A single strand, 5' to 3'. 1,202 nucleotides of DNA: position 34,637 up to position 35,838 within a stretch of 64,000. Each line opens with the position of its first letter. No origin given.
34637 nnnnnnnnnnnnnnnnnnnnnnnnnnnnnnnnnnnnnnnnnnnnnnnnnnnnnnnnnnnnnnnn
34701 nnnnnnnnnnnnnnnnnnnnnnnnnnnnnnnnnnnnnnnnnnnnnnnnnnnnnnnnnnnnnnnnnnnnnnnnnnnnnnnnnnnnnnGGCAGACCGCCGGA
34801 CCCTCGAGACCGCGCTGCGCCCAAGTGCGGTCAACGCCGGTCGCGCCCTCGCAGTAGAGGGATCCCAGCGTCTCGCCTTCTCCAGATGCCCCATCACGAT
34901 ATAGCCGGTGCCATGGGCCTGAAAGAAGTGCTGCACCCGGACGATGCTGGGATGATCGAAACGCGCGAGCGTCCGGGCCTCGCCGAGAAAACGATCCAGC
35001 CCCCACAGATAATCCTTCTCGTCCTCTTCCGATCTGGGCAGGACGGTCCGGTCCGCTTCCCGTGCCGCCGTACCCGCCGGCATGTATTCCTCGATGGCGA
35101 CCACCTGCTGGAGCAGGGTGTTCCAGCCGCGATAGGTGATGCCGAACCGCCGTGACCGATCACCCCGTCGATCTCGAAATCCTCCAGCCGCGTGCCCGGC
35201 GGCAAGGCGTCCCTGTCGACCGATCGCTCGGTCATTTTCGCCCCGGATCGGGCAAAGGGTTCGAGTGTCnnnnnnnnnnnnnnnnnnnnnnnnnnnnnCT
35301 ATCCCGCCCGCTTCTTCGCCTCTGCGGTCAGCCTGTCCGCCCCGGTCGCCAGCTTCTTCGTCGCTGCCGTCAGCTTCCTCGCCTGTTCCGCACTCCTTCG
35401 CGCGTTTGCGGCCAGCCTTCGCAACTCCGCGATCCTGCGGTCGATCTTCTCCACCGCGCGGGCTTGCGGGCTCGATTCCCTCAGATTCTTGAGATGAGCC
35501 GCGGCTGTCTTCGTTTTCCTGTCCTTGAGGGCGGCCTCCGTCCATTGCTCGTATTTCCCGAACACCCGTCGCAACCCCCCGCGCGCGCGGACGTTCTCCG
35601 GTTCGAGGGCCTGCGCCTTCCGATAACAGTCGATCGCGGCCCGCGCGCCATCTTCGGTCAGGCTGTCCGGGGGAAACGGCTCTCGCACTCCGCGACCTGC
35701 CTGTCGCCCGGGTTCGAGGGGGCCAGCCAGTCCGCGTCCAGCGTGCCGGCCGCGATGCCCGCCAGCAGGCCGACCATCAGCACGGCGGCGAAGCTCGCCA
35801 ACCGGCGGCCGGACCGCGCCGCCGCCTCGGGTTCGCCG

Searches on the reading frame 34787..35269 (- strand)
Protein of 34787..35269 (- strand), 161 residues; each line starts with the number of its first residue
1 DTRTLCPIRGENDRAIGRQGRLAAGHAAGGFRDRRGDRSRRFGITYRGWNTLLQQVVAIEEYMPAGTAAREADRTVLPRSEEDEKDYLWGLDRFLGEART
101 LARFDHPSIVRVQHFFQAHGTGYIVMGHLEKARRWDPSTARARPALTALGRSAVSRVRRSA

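Call 60: search_protein_families(library=pfam, max_evalue=0.1, proteins=[window:34787-35269:-])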
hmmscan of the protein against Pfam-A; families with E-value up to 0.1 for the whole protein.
seq(161 aa): 1 family
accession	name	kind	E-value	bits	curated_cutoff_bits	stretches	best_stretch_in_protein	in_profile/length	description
PF00069.31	Pkinase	-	0.0036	17.2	31.7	1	82-131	38-82/263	Protein kinase domain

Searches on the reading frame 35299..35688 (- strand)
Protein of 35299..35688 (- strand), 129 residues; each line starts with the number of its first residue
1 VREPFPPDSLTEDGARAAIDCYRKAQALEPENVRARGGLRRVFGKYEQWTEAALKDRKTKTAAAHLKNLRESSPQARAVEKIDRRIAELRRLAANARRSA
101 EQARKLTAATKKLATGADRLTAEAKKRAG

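Call 30: search_protein_families(library=pfam, max_evalue=0.1, proteins=[window:35299-35688:-])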
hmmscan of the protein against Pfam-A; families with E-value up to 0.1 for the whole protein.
window:35299-35688:- (129 aa): 4 families
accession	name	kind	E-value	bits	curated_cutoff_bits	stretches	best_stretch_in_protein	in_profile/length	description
PF14559.12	TPR_19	-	0.031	15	25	0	16-52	8-44/68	Tetratricopeptide repeat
PF24030.1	DUF7341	-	0.032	15.1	27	1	24-98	57-131/133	Domain of unknown function (DUF7341)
PF00515.34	TPR_1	-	0.036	14.4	27.8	1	17-32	19-34/34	Tetratricopeptide repeat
PF13414.12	TPR_11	-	0.039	14.1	26.8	1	17-35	12-30/42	TPR repeat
